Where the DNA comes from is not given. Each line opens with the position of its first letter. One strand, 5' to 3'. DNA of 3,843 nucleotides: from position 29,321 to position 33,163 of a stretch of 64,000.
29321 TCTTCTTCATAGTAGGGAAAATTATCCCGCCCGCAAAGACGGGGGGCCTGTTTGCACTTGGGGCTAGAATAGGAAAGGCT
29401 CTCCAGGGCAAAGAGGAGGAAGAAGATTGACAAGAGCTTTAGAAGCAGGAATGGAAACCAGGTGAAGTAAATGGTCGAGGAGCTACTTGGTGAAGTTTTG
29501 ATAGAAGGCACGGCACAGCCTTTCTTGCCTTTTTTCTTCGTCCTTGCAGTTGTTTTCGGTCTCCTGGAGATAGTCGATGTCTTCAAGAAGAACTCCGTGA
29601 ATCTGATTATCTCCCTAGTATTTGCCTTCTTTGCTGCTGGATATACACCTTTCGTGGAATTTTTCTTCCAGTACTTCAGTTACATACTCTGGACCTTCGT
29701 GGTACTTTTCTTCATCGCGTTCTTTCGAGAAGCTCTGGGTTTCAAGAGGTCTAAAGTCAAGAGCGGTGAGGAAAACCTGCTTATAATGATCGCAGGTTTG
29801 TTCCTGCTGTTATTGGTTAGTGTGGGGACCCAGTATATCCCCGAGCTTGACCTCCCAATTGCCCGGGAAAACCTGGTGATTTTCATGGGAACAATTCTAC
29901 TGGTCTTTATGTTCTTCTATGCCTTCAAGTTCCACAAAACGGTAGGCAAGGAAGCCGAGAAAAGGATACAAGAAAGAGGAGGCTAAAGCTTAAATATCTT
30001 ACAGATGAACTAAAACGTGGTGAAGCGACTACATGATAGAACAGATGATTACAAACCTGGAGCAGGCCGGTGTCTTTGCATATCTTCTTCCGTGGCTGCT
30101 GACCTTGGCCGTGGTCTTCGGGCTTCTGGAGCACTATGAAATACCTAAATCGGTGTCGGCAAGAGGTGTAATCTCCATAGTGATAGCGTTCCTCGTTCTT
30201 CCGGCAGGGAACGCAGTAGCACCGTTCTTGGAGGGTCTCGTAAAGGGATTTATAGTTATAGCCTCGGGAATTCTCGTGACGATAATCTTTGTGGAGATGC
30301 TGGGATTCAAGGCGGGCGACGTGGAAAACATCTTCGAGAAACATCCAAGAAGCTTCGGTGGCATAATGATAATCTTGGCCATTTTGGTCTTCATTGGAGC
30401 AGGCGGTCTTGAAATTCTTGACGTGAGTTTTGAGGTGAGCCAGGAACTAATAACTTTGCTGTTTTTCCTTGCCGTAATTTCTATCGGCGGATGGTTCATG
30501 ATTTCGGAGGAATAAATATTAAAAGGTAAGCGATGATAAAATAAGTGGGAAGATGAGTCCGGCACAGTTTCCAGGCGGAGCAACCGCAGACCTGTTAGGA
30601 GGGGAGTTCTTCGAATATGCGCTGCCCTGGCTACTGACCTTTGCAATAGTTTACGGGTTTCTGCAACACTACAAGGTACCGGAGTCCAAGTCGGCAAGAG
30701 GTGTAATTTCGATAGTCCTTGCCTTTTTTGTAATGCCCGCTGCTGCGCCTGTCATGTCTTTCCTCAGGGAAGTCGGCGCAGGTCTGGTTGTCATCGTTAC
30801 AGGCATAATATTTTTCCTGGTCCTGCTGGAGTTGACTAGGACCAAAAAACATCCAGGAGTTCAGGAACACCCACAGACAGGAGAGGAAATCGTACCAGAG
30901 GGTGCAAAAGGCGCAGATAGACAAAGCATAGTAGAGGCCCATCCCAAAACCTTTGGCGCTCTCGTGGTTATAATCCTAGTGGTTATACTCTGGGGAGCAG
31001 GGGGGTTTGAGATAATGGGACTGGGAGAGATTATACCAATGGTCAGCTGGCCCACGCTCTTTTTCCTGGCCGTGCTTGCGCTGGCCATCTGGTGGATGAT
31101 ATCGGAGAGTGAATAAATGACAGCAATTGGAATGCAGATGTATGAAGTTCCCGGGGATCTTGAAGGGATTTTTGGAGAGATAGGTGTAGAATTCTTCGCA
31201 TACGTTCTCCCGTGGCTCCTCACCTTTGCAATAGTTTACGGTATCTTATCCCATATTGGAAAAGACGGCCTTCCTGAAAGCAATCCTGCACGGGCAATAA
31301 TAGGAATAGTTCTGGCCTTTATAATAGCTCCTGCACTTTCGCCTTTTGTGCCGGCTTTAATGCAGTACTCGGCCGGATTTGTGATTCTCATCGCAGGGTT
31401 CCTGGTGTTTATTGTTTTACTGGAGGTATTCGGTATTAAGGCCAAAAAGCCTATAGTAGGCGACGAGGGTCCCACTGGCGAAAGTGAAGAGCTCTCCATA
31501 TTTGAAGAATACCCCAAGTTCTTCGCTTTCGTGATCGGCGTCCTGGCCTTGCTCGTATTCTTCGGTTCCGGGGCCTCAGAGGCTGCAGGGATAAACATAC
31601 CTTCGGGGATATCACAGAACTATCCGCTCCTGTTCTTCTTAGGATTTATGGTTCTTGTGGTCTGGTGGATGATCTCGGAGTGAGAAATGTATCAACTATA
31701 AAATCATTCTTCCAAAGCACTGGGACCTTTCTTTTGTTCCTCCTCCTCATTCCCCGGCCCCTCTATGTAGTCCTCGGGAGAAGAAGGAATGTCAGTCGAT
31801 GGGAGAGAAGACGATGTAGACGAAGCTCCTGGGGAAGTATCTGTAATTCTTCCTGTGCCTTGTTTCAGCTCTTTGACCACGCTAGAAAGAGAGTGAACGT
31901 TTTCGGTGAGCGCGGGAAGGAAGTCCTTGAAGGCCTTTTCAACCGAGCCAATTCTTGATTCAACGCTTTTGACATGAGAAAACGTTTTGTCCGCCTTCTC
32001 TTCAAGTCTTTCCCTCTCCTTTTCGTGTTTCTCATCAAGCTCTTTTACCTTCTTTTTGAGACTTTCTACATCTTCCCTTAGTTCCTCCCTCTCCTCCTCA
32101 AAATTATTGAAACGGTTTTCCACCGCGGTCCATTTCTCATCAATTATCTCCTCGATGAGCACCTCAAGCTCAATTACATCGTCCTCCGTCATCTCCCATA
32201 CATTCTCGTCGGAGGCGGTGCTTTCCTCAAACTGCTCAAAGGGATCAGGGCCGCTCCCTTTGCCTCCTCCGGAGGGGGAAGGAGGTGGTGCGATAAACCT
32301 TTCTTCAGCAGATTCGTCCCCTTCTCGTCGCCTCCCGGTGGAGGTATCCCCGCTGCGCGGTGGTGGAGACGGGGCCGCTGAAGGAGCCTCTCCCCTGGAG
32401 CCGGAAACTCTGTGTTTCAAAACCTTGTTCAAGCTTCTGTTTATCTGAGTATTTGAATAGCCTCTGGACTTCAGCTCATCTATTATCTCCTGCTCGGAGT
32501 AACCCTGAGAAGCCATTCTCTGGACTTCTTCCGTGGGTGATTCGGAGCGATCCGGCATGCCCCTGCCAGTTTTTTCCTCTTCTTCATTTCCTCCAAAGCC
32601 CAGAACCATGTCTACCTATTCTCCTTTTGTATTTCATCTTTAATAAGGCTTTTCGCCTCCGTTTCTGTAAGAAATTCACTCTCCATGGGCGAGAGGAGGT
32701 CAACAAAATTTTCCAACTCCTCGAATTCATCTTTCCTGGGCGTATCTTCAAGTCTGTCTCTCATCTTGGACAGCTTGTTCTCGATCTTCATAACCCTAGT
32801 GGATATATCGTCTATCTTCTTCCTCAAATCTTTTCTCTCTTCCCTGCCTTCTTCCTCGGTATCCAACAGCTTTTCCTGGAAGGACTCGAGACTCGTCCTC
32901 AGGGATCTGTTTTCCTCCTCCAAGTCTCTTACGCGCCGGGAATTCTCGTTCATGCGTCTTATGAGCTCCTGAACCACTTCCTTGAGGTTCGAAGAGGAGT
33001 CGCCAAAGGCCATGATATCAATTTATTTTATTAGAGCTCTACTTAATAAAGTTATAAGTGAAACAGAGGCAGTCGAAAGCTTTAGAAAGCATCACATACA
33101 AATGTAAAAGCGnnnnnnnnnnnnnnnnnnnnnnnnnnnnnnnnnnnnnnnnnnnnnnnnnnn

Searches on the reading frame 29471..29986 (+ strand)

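Call 23: search_protein_families(library=pfam, proteins=[window:29471-29986:+], max_evalue=0.1)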
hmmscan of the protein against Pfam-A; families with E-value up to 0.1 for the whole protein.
window:29471-29986:+ (171 aa): 1 family
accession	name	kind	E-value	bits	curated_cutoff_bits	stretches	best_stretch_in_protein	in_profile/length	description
PF05313.17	Pox_P21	-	0.013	15.5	27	1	33-158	55-168/189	Poxvirus P21 membrane protein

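Call 78: search_protein_families(library=ncbifam, proteins=[window:29471-29986:+], max_evalue=0.01)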
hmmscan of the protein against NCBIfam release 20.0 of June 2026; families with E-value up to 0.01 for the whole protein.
window:29471-29986:+ (171 aa): 1 family
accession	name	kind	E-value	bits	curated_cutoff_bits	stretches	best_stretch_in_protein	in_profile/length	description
TIGR03025.1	EPS_sugtrans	subfamily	0.0067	15.7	295.55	1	47-162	9-119/445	exopolysaccharide biosynthesis polyprenyl glycosylphosphotransferase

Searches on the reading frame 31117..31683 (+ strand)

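Call 10: search_protein_families(library=pfam, proteins=[window:31117-31683:+], max_evalue=0.1)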
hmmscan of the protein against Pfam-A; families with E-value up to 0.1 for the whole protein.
window:31117-31683:+ (188 aa): 1 family
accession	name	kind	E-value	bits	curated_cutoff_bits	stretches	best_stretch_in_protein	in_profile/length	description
PF10445.14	DUF2456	-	0.036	14.6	25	1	27-76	39-88/95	Protein of unknown function (DUF2456)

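Call 78: search_protein_families(library=ncbifam, proteins=[window:31117-31683:+], max_evalue=0.01)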
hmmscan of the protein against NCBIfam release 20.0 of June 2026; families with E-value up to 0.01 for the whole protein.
window:31117-31683:+ (188 aa): 0 families

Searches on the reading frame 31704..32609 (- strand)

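Call 23: search_protein_families(library=pfam, proteins=[window:31704-32609:-], max_evalue=0.1)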
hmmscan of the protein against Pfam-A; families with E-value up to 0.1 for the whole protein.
window:31704-32609:- (301 aa): 39 families (the best 25 are shown)
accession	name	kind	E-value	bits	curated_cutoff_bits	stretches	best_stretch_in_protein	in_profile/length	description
PF10168.15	Nup88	-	0.00018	20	24.4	1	167-253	566-648/702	Nuclear pore component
PF20667.3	Sec10_N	-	0.00071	20.1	27.4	1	166-228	11-73/118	Exocyst complex component Sec10, N-terminal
PF06160.17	EzrA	-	0.0012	17.7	39.6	1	156-236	106-186/557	Septation ring formation regulator, EzrA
PF21773.2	ODAD1_CC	-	0.0015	18.1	27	1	164-240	197-269/287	ODAD1 central coiled coil region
PF01025.24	GrpE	-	0.0029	17.7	25.8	1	168-235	7-72/165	GrpE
PF05266.19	DUF724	-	0.0036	17.6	38.4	1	157-229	108-183/188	Protein of unknown function (DUF724)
PF04740.18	LXG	-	0.005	17.2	26.5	1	137-253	76-194/202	LXG domain of WXG superfamily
PF05859.17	Mis12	-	0.0062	16.7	25.7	1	166-284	113-224/231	Mis12 protein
PF25450.1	Rab11-FIP3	-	0.0064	17.2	31.9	1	161-206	57-102/125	Rab11-FIP3-like domain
PF10186.14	ATG14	-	0.0065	16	33.2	1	153-256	43-146/347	Vacuolar sorting 38 and autophagy-related subunit 14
PF24531.2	ANC1_spectrin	-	0.011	16.6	27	0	143-198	38-88/95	Nuclear anchorage protein 1, spectrin repeat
PF08317.16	Spc7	-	0.012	15.4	34.5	0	200-250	139-189/196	Spc7 kinetochore protein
PF21982.2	RecX_HTH1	-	0.014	15.8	26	1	35-61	12-38/40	RecX, first three-helix domain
PF03954.19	Lectin_N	-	0.016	15.5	28.3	1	174-248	59-133/140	Hepatic lectin, N-terminal domain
PF11932.13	DUF3450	-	0.017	14.9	32.6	1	161-247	33-115/241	Protein of unknown function (DUF3450)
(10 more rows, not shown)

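Call 78: search_protein_families(library=ncbifam, proteins=[window:31704-32609:-], max_evalue=0.01)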
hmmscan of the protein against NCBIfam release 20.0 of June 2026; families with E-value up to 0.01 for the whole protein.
window:31704-32609:- (301 aa): 16 families
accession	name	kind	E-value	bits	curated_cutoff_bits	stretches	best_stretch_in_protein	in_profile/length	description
NF045487.1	ASRP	equivalog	1e-05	24.4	300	1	143-248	355-465/593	archaea-specific SMC-related protein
NF047515.1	SpiroCoCo_C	equivalog_domain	1.3e-05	24.5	125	1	137-257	91-208/313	SpiroCoCo family coiled-coil protein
TIGR02168.1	SMC_prok_B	equivalog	3e-05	22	567.35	1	144-253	366-477/1181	chromosome segregation protein SMC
NF002572.0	PRK02224.1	equivalog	6.9e-05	21.3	1087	1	133-249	562-680/888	DNA double-strand break repair ATPase Rad50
TIGR02169.1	SMC_prok_A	equivalog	0.00015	19.6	729.4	1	125-249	319-441/1165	chromosome segregation protein SMC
NF053563.1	Rkd4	equivalog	0.00023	19.4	860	1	166-262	309-407/747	arcadin-4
NF038350.1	taxis_HmpF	equivalog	0.00069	18.1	200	1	142-250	444-550/553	pilus motility taxis protein HmpF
NF003034.1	PRK03918.1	equivalog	0.00074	17.6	700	1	150-249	193-286/878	DNA double-strand break repair ATPase Rad50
NF041035.1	Rad50_Halo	equivalog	0.0011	17.4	1000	1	152-242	300-387/883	DNA double-strand break repair ATPase Rad50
NF003413.0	PRK04778.1-7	equivalog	0.0029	16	556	1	138-248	105-215/564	septation ring formation regulator EzrA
NF010725.0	PRK14127.1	equivalog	0.003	18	91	0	163-206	37-80/111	cell division regulator GpsB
TIGR04527.1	mycoplas_twoTM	subfamily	0.0046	16.7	125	1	153-255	61-159/248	MG_279/MG_280 family protein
NF046104.1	PptglHdxlasePcsB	equivalog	0.0046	16.2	450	1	154-227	28-104/400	peptidoglycan hydrolase PcsB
NF043058.1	T4SS_LegC2C7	subfamily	0.0051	15.8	350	0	163-256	141-237/348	LegC2/C7 family Dot/Icm T4SS effector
NF033916.0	antiphage_ZorA_3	subfamily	0.0083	15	250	0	171-262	360-453/509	anti-phage ZorAB system protein ZorA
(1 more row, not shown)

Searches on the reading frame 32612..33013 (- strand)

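Call 23: search_protein_families(library=pfam, proteins=[window:32612-33013:-], max_evalue=0.1)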
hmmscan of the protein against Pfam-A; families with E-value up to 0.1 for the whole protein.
window:32612-33013:- (133 aa): 34 families (the best 25 are shown)
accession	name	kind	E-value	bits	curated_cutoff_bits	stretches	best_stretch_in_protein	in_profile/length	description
PF14712.11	Snapin_Pallidin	-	0.00017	22.4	29.6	1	20-89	14-86/89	Snapin/Pallidin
PF08702.15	Fib_alpha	-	0.0012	19.5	29.9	1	8-103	31-124/143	Fibrinogen alpha/beta chain family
PF06419.17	COG6_N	-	0.0023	18.5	27.4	1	32-94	10-69/114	Conserved oligomeric complex COG6, N-terminal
PF05531.17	NPV_P10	-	0.0027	18.6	29.8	0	44-89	22-66/75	Nucleopolyhedrovirus P10 protein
PF19111.5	DUF5798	-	0.0028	18.3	27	0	57-91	28-62/89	Family of unknown function (DUF5798)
PF21037.2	CCDC138_cc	-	0.0036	17.7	27.1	1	62-99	19-56/59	Coiled-coil-domain-containing protein 138, coiled-coil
PF12732.12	YtxH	-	0.0042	17.9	37.5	1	54-91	21-62/71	YtxH-like protein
PF11690.13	DUF3287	-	0.005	17.1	27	1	45-91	49-95/121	Protein of unknown function (DUF3287)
PF18052.6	Rx_N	-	0.0053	17.3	27.7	1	11-59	3-51/93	Rx N-terminal domain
PF01496.24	V_ATPase_I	-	0.006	15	30.7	1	9-119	13-121/815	V-type ATPase 116kDa subunit family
PF01920.25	Prefoldin_2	-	0.0065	16.9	27.6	0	9-49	59-99/106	Prefoldin subunit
PF00038.26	Filament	-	0.0072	16.4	40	1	11-98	3-94/313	Intermediate filament protein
PF07200.18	Mod_r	-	0.0073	16.7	30.1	1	15-93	15-93/146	Modifier of rudimentary (Mod(r)) protein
PF08286.16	Spc24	-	0.0075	16.9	25.3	0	26-60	11-45/109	Spc24 subunit of Ndc80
PF00804.31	Syntaxin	-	0.0082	16.4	26.7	0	25-91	8-77/157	Syntaxin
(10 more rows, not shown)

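Call 78: search_protein_families(library=ncbifam, proteins=[window:32612-33013:-], max_evalue=0.01)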
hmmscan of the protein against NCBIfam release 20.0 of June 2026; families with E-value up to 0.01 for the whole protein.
window:32612-33013:- (133 aa): 6 families
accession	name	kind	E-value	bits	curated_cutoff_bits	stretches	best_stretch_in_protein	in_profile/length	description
NF045487.1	ASRP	equivalog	0.00016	20.4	300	1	8-102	358-453/593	archaea-specific SMC-related protein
NF047362.1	CT392_fam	equivalog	0.00017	20.6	160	1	5-111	99-209/383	CT392 family protein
TIGR02169.1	SMC_prok_A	equivalog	0.0018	16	729.4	1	9-124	700-818/1165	chromosome segregation protein SMC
TIGR04211.1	SH3_and_anchor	equivalog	0.0021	17.7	65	1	9-97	63-150/198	TIGR04211 family SH3 domain-containing protein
TIGR02168.1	SMC_prok_B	equivalog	0.0045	14.8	567.35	1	12-92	372-818/1181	chromosome segregation protein SMC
TIGR03752.1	conj_TIGR03752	hypoth_equivalog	0.008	15.5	241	1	8-96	55-147/471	TIGR03752 family integrating conjugative element protein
